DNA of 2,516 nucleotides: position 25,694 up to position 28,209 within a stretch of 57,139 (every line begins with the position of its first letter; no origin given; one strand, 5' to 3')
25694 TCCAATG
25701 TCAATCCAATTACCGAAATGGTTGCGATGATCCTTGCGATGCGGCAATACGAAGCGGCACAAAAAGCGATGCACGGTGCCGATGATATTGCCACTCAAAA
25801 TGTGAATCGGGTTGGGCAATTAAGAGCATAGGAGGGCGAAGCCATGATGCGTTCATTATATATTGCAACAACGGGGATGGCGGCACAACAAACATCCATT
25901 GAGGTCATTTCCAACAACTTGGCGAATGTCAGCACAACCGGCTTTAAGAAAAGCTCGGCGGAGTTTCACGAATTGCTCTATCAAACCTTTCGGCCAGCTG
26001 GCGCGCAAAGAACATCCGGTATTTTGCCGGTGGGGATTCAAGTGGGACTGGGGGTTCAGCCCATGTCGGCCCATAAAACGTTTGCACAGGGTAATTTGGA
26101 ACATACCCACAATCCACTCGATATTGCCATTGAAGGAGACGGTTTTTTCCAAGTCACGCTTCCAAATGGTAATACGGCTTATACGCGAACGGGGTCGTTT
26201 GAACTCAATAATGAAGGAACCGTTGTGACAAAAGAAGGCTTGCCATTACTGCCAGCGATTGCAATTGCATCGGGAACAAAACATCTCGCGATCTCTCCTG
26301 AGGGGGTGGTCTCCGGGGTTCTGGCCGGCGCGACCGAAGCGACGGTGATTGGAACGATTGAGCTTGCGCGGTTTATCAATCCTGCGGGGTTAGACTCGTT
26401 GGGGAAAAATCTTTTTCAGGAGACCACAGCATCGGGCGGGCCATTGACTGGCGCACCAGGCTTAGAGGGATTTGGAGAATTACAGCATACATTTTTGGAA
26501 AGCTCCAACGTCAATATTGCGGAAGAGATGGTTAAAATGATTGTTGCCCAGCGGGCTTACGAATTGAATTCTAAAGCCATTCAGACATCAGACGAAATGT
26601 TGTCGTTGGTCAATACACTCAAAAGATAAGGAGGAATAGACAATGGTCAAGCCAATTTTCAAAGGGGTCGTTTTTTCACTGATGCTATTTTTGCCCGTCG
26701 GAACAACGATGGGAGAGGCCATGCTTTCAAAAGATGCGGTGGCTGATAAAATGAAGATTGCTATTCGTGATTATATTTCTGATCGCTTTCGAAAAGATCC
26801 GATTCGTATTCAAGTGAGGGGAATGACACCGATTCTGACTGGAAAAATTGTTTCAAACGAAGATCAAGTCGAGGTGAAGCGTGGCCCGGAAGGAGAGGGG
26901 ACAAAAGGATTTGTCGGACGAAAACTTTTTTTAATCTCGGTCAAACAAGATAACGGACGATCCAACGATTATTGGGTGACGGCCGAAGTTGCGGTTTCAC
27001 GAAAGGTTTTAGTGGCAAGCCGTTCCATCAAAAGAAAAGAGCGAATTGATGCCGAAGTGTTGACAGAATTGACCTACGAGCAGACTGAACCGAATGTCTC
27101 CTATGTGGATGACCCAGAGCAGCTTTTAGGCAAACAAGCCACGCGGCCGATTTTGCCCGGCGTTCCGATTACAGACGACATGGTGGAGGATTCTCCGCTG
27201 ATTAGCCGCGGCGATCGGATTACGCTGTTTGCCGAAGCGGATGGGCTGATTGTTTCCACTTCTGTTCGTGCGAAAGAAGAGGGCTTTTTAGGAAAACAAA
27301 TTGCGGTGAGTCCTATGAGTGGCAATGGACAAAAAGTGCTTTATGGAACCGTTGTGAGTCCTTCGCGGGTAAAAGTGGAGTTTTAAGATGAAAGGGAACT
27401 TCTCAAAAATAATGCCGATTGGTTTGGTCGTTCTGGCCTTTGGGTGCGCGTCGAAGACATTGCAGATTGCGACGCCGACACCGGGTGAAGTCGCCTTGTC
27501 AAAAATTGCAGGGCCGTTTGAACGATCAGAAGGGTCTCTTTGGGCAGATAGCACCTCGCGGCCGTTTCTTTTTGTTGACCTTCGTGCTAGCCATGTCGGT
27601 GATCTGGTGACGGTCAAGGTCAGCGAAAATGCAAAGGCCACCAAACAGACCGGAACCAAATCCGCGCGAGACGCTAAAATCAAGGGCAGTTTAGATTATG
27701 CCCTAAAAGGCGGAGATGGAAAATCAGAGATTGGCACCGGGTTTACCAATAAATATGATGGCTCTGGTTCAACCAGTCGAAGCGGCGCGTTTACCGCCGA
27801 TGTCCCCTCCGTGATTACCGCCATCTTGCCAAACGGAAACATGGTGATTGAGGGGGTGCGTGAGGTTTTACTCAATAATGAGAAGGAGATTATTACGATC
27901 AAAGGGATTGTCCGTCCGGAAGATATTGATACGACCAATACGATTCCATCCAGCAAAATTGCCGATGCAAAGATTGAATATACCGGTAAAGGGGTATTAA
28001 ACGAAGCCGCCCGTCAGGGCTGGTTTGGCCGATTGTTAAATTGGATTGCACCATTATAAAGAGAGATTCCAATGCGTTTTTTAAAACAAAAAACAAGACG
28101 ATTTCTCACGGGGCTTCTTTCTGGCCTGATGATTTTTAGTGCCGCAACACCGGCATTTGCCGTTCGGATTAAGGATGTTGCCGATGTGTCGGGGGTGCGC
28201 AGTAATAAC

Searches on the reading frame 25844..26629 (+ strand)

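Call 28: search_protein_families(library=pfam, proteins=[window:25844-26629:+], max_evalue=0.0001)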
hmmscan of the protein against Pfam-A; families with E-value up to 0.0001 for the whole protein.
window:25844-26629:+ (261 aa): 3 families
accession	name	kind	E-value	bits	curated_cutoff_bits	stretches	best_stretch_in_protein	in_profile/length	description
PF22692.1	LlgE_F_G_D1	-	6.6e-24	84.3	27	1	95-157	1-63/64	Flagellar hook protein FlgE/F/G D1 domain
PF06429.18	Flg_bbr_C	-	3.2e-20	71.8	23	1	216-258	3-45/46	Flagellar basal body rod FlgEFG protein C-terminal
PF00460.25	Flg_bb_rod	-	1.2e-11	44.7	20.7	1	5-35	1-31/31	Flagella basal body rod protein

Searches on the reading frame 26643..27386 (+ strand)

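Call 63: search_protein_families(library=pfam, proteins=[window:26643-27386:+], max_evalue=0.001)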
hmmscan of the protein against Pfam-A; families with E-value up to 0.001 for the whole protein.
window:26643-27386:+ (247 aa): 2 families
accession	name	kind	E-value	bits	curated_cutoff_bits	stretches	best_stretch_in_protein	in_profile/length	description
PF13144.11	ChapFlgA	-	1.2e-22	80.7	23.8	1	121-245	2-122/122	Chaperone for flagella basal body P-ring formation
PF08666.17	SAF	-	4.3e-10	40.4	21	1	121-182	2-63/63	SAF domain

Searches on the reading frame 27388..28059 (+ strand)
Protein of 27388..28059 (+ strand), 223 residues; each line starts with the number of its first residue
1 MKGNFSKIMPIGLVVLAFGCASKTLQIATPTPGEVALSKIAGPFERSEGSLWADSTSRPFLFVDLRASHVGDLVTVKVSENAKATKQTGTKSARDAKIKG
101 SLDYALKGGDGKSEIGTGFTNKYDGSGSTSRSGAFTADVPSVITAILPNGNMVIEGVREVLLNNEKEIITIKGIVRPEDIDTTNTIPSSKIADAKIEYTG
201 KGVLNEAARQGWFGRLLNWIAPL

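Call 63: search_protein_families(library=pfam, proteins=[window:27388-28059:+], max_evalue=0.001)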
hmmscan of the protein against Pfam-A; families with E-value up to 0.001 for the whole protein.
window:27388-28059:+ (223 aa): 1 family
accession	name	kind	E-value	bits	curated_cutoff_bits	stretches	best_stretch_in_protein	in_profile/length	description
PF02107.21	FlgH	-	8.7e-56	188.7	27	1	46-222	2-172/172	Flagellar L-ring protein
